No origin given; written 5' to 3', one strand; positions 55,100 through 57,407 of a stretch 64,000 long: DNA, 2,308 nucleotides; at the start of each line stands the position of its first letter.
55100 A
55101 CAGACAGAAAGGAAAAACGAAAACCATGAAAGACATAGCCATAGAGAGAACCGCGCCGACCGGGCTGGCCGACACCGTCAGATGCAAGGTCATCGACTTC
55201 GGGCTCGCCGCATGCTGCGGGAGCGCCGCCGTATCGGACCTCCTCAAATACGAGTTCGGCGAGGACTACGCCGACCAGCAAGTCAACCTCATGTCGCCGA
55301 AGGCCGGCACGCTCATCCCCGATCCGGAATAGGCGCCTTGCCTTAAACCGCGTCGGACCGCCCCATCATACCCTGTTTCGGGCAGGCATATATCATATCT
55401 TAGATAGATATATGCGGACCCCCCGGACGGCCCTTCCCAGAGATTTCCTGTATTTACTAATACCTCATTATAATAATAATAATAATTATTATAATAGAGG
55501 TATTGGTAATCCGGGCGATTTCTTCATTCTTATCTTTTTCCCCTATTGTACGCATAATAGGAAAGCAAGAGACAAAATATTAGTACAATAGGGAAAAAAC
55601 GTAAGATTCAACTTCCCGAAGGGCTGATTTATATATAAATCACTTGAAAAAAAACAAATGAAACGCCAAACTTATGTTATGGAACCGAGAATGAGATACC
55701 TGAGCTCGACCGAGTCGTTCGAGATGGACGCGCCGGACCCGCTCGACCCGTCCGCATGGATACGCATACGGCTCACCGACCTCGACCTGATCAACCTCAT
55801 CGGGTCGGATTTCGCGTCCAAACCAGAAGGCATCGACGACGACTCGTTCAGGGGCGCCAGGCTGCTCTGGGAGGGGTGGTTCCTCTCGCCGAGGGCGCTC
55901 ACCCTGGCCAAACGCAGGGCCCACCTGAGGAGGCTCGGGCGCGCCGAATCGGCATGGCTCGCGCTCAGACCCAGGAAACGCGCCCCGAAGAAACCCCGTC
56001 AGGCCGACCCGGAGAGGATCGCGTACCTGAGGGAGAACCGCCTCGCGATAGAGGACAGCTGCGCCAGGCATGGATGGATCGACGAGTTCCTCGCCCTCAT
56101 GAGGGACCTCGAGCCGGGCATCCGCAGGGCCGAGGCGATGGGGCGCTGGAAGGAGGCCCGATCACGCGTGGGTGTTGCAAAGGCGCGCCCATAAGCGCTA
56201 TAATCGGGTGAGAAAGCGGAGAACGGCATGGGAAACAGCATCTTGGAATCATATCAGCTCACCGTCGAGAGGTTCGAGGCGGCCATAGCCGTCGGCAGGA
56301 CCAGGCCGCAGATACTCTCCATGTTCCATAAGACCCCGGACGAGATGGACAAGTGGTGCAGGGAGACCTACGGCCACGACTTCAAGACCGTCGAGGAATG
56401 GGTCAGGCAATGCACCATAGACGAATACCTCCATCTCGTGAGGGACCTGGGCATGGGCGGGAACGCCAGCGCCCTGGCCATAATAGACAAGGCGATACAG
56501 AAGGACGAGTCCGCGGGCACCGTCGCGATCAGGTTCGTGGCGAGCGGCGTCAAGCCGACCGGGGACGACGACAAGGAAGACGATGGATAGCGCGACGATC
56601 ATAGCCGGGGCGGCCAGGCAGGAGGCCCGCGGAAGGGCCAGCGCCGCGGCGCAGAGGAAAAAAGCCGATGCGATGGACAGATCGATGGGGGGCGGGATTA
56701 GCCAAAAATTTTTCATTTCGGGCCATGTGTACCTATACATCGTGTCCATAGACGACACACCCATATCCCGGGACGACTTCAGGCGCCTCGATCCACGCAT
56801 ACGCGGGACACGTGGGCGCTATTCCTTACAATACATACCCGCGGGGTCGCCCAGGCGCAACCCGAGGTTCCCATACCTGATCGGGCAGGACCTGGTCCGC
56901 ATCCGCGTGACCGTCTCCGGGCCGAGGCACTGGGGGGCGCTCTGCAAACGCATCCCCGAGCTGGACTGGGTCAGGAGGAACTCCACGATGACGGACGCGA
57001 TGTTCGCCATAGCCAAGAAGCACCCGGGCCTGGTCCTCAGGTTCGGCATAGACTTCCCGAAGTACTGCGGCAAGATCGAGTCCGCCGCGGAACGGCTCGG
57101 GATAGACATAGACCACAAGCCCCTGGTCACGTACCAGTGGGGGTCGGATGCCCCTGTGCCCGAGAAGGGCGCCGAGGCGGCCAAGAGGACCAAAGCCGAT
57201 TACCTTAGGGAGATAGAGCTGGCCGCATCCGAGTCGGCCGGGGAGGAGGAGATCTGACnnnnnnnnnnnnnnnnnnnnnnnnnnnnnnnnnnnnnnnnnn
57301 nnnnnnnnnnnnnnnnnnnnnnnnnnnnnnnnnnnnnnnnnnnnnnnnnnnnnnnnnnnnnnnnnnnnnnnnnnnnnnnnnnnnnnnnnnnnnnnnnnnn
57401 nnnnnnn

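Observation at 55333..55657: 325-bp AT-rich non-coding region packed with inverted repeats and a trinucleotide tract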

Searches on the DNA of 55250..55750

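Call 60: search_rna_families(source=window, start=55250, end=55750, threshold=evalue, max_evalue=10)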
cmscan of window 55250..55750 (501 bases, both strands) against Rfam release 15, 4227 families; matches with E-value up to 10: 25.
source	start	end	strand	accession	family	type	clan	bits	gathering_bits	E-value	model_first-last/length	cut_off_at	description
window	55446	55516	-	RF04009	mir-754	Gene; miRNA;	-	28.5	84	0.0018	1-78/78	no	mir-754 microRNA precursor family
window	55459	55521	+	RF04181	rteR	Gene; sRNA;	-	26.2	72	0.069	1-84/84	no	rteR sRNA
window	55440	55522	+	RF03641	mir-991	Gene; miRNA;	-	26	100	0.0049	1-88/88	no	mir-991 microRNA precursor family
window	55528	55606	-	RF04097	MIR2630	Gene; miRNA;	-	22.6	144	0.028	69-160/229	no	MIR2630 microRNA precursor family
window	55439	55523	+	RF04134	MIR7504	Gene; miRNA;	-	21.4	83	0.32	1-124/124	no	MIR7504 microRNA precursor family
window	55526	55608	-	RF03861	mir-4484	Gene; miRNA;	-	20.2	90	0.54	1-89/89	no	mir-4484 microRNA precursor family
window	55440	55521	+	RF00780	MIR477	Gene; miRNA;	-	19.6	65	0.15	1-99/99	no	MIR477 microRNA precursor family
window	55424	55535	-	RF01420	snoR113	Gene; snRNA; snoRNA; CD-box;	-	19.4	47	0.14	1-103/103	no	Small nucleolar RNA snoR113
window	55528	55606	+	RF04097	MIR2630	Gene; miRNA;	-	18.7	144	0.24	69-160/229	no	MIR2630 microRNA precursor family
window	55443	55519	+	RF03477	MIR862_2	Gene; miRNA;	-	17.7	71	1.3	1-90/90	no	MIR862_2 microRNA precursor family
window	55515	55633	+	RF01859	Phe_leader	Cis-reg; leader;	-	17.7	55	2.4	1-125/125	no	Phenylalanine leader peptide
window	55531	55603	+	RF04240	mir-4716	Gene; miRNA;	-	16.9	76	1.3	1-84/84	no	mir-4716 microRNA precursor family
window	55441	55515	-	RF00739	MIR476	Gene; miRNA;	-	16.6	80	4.2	1-92/92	no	MIR476 microRNA precursor family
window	55528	55606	+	RF03313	mir-1468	Gene; miRNA;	-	16.3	95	3.2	1-86/86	no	mir-1468 microRNA precursor family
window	55448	55514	-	RF03187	MIR1512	Gene; miRNA;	-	15.7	79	4.3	1-94/94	no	MIR1512 microRNA precursor family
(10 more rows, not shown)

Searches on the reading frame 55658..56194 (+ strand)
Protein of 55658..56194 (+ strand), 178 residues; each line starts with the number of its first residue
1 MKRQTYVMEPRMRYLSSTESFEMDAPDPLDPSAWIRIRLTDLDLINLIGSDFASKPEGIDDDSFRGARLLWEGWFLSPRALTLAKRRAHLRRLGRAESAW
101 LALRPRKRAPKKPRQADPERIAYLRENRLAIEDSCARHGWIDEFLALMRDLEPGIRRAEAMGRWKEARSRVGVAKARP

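Call 11: search_protein_families(library=pfam, proteins=[window:55658-56194:+], max_evalue=0.01)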
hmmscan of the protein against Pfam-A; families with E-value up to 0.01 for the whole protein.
window:55658-56194:+ (178 aa): 0 families

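Call 12: search_protein_families(library=phrogs, proteins=[window:55658-56194:+], max_evalue=0.01)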
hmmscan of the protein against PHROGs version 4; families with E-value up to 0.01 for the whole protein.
window:55658-56194:+ (178 aa): 0 families

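Call 19: find_related_loci(query=window:55658-56194:+, collection=viral_contigs, flank=6000)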
Query window:55658-56194:+ (178 aa) in viral_contigs; peptide patterns used: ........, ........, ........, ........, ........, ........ (x = any residue, [..] = any of these).
7 stretches matched a pattern, but none encodes a relative of the query by tblastn (E <= 1e-3).

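Call 85: find_homologous_proteins(query=window:55679-56194:+)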
Query window:55679-56194:+ (171 aa): 2 proteins with E <= 0.001 among 166 candidates.
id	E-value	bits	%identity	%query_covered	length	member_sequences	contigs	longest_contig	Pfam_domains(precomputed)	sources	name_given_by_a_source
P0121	1.3e-96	340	91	98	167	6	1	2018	-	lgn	-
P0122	6.6e-43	165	50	95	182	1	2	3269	-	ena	-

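Call 87: search_solved_structures(query=A5, max_evalue=10)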
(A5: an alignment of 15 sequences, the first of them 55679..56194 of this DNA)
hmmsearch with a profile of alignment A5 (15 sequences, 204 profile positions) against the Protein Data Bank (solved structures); distinct sequences matched with E-value up to 10: 1.
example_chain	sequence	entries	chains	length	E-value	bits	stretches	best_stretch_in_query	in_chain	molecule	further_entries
9e2g_1A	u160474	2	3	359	1.2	11.8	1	104-171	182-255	Calcium-binding protein, putative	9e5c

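Call 88: search_protein_families(library=pfam, alignment_id=A5, max_evalue=0.1)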
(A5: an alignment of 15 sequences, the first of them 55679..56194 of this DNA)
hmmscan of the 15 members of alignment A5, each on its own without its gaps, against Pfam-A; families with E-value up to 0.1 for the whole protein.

A. member 1, window:55679-56194:+ (171 aa): 0 families

B. families by the number of members that match (of 15 scanned): 4 families
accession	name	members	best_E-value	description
PF15963.11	Myb_DNA-bind_7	1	0.032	Myb DNA-binding like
PF20284.3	CTD8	1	0.072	C-terminal domain 8 of the ABC-three component (ABC-3C) systems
PF01643.23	Acyl-ACP_TE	1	0.091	Acyl-ACP thioesterase N-terminal domain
PF10087.14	DUF2325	1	0.092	Uncharacterized protein conserved in bacteria (DUF2325)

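Call 124: predict_structure(alignment_id=A8)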
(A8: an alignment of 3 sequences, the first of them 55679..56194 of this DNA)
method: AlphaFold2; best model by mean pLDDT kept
length: 171 residues; sequences in the alignment: 3
mean_pLDDT: 70.7   pTM: 0.37
mean pLDDT of the five models: 70.7, 68.0, 65.8, 62.8, 59.0
residues with pLDDT >= 90: 6; 70-90: 81; 50-70: 75; < 50: 9
segments of 3 or more residues with pLDDT < 50: 100-103, 168-171
pLDDT, mean of each block of 10 residues (from residue 1): 65 73 76 69 69 72 59 64 66 56 54 82 80 79 86 90 66 37
secondary structure, 60 per line:
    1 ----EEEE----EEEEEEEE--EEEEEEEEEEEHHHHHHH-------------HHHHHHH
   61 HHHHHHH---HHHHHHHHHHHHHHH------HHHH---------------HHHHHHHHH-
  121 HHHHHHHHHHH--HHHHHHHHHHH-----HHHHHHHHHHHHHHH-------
elements in order: E5-8 E13-20 E23-33 H34-40 H54-67 H71-85 H92-95 H111-119 H121-131 H134-144 H150-164

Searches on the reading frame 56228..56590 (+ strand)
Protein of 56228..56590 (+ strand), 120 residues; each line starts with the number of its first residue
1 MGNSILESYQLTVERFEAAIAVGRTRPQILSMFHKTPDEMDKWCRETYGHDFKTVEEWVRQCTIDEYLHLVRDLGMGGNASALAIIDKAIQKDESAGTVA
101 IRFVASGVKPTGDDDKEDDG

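Call 11: search_protein_families(library=pfam, proteins=[window:56228-56590:+], max_evalue=0.01)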
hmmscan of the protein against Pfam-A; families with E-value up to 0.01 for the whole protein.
window:56228-56590:+ (120 aa): 0 families

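Call 12: search_protein_families(library=phrogs, proteins=[window:56228-56590:+], max_evalue=0.01)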
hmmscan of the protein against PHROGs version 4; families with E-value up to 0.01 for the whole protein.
window:56228-56590:+ (120 aa): 0 families

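Call 71: search_protein_families(library=pfam, proteins=[window:56228-56590:+], max_evalue=1)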
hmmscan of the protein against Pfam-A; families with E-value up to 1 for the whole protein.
window:56228-56590:+ (120 aa): 0 families

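Call 72: search_protein_families(library=phrogs, proteins=[window:56228-56590:+], max_evalue=1)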
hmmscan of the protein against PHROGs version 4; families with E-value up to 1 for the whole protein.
window:56228-56590:+ (120 aa): 2 families
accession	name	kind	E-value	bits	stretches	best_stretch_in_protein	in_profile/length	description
phrog_25637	-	unknown function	0.17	12.9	1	33-61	111-139/146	-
phrog_31138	-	unknown function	0.21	13.2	1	9-56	27-69/110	-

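Call 95: search_solved_structures(query=A3, max_evalue=10)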
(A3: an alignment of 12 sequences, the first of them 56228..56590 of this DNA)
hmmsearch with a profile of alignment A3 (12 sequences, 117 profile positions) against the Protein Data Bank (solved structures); distinct sequences matched with E-value up to 10: 2.
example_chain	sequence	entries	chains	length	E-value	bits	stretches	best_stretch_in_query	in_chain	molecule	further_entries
2n72_A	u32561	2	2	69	0.1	15.6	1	24-73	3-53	Golgi resident protein GCP60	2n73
4mvt_A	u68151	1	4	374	1.9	11.6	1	45-98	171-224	E3 SUMO-protein ligase PIAS3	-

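Call 96: find_homologous_proteins(query=A3, max_evalue=0.001)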
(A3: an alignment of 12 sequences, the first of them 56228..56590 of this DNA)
Query A3 (12 sequences) (120 aa, profile of the alignment): 76 proteins with E <= 0.001 among 634 candidates.
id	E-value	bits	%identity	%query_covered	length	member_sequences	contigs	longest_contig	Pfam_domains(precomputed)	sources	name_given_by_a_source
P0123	5.5e-52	192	61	98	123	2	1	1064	-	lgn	-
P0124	2.8e-51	190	64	97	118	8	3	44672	-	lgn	-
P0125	4.0e-51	190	68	85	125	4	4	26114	-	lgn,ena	-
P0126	5.6e-51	189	68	85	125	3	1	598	-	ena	-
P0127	1.3e-50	188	63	97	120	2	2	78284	-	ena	-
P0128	2.9e-50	187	63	97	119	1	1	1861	-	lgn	-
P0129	4.3e-50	186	62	97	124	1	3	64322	-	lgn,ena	-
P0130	4.3e-50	186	62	98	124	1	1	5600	-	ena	-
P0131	7.0e-50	186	52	97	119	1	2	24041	-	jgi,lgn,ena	-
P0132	9.5e-50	185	67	84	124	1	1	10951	-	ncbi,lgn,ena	-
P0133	3.7e-49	183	60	99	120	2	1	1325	-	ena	-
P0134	5.9e-49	183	68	85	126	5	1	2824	-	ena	-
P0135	6.1e-49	183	63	98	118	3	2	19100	-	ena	-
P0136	7.3e-49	182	55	98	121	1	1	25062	-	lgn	-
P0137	1.7e-48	181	64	98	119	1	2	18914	-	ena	-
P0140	1.6e-47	178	92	100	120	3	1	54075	-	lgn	-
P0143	2.3e-46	174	91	98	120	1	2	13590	-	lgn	-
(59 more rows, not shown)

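Call 97: find_encoding_contigs(protein=P0140, flank=3000, max_places=2)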
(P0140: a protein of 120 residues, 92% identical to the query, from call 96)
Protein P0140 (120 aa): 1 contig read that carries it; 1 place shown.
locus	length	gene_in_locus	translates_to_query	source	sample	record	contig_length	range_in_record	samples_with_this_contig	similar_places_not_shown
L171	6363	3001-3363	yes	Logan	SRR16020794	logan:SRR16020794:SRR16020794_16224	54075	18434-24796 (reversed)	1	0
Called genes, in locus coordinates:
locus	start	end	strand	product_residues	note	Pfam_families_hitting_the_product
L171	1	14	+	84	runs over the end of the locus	-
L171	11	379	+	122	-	-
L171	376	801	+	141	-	-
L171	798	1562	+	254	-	-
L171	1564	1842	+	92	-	-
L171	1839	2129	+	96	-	-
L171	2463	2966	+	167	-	-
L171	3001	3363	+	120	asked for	-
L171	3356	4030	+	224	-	-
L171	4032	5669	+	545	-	-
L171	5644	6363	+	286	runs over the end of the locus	-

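Call 98: find_encoding_contigs(protein=P0143, flank=3000, max_places=2)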
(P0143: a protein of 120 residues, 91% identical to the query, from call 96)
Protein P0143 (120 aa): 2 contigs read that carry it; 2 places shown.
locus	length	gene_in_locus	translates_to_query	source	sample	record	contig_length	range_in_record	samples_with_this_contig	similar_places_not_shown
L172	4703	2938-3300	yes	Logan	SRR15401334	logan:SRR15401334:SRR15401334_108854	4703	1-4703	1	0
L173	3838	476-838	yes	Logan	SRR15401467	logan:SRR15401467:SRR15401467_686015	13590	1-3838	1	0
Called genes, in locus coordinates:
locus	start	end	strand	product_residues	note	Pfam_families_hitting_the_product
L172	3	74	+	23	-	?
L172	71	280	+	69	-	-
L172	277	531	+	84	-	-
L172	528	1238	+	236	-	-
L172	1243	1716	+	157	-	-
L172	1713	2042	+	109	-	-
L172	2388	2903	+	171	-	-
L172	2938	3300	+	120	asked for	-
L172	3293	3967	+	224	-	-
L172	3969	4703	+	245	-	?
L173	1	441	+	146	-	?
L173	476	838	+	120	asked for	-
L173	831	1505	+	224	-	-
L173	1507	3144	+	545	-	-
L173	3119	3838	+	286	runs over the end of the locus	-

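Call 105: predict_structure(alignment_id=A6)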
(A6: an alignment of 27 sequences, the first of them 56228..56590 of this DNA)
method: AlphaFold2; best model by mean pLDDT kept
length: 120 residues; sequences in the alignment: 27
mean_pLDDT: 74.9   pTM: 0.58
mean pLDDT of the five models: 74.9, 73.1, 71.0, 70.5, 63.6
residues with pLDDT >= 90: 40; 70-90: 38; 50-70: 23; < 50: 19
segments of 3 or more residues with pLDDT < 50: 97-100, 102-109, 117-120
pLDDT, mean of each block of 10 residues (from residue 1): 67 91 90 92 95 92 83 77 69 50 47 45
secondary structure, 60 per line:
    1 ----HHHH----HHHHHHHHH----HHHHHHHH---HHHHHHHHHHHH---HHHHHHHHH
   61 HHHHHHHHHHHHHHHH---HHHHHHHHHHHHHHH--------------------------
elements in order: H5-8 H13-21 H26-33 H37-48 H52-76 H80-94

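Call 107: fold_search(model_id=the predicted structure, library=pdb)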
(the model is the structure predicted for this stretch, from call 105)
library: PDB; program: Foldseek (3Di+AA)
matches with E <= 10: 28; with E <= 0.001: 0
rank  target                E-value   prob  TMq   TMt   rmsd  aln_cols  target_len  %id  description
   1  7r3w_D                2.2e+00  0.25  0.29  0.14   3.9        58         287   12  Crystal structure of the albicidin resistance protein STM3175 from Salmonella typhimurium (released 2022-09-28)
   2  3oio                  3.9e+00  0.38  0.37  0.39   2.8        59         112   14  Crystal structure of transcriptional regulator (AraC-type DNA-binding domain-containing proteins) from Chromobacterium v (released 2010-09-08)
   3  2hof_A                4.7e+00  0.02  0.16  0.10  13.4       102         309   16  Crystal structure of the pre-cleavage synaptic complex in the cre-loxp site-specific recombination (released 2007-06-26)
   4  9drs_A                4.9e+00  0.03  0.18  0.09  17.7       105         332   12  Crystal structure of M. tuberculosis PheRS-tRNA complex bound to inhibitor D-116 (released 2025-02-12)
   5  3lsg_E                5.2e+00  0.14  0.37  0.42   5.3       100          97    9  The crystal structure of the C-terminal domain of the two-component response regulator yesN from Fusobacterium nucleat (released 2010-02-23)
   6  3lsg_A                5.9e+00  0.23  0.37  0.41   2.7        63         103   11  The crystal structure of the C-terminal domain of the two-component response regulator yesN from Fusobacterium nucleat (released 2010-02-23)
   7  1ce8_A                5.9e+00  0.08  0.24  0.04   7.0        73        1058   14  CARBAMOYL PHOSPHATE SYNTHETASE FROM ESCHERICHIS COLI WITH COMPLEXED WITH THE ALLOSTERIC LIGAND IMP (released 1999-07-26)
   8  2jrt_MODEL_1_A        6.2e+00  0.14  0.25  0.30   3.4        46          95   17  NMR solution structure of the protein coded by gene RHOS4_12090 of Rhodobacter sphaeroides. Northeast Structur (released 2007-08-21)
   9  6ide_A                6.2e+00  0.09  0.26  0.17   6.2        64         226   16  Crystal structure of the Vibrio cholera VqmA-Ligand-DNA complex provides molecular mechanisms for drug design (released 2019-01-16)
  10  3hef_B                6.2e+00  0.08  0.31  0.29   9.0       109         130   12  Crystal structure of the bacteriophage Sf6 terminase small subunit (released 2010-02-09)
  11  6sw9_Q                6.6e+00  0.04  0.24  0.20  11.7       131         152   13  IC2A model of cryo-EM structure of a full archaeal ribosomal translation initiation complex devoid of aIF1 in P. abyss (released 2020-02-19)
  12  4zc0_A                6.6e+00  0.04  0.22  0.09   8.7        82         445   12  Structure of a dodecameric bacterial helicase (released 2015-10-21)
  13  1f44_A                6.6e+00  0.03  0.20  0.11  13.9       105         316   13  CRYSTAL STRUCTURE OF TRIMERIC CRE RECOMBINASE-LOX COMPLEX (released 2001-10-12)
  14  7r3w_B                7.0e+00  0.10  0.35  0.18   5.2        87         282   15  Crystal structure of the albicidin resistance protein STM3175 from Salmonella typhimurium (released 2022-09-28)
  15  1jdb_K                7.0e+00  0.06  0.24  0.04   7.0        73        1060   14  CARBAMOYL PHOSPHATE SYNTHETASE FROM ESCHERICHIA COLI (released 1998-06-17)
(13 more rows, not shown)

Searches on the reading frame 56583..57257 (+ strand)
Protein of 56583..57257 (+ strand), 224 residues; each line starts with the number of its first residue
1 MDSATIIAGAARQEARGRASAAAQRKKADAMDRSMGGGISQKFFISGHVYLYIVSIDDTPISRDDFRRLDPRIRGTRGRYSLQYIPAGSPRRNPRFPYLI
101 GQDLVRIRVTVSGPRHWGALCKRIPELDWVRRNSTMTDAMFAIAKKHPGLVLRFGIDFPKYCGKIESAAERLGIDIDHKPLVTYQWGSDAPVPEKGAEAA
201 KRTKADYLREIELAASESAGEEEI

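Call 11: search_protein_families(library=pfam, proteins=[window:56583-57257:+], max_evalue=0.01)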
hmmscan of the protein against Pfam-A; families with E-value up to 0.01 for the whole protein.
window:56583-57257:+ (224 aa): 0 families

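Call 12: search_protein_families(library=phrogs, proteins=[window:56583-57257:+], max_evalue=0.01)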
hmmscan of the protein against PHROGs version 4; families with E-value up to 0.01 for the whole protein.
window:56583-57257:+ (224 aa): 0 families
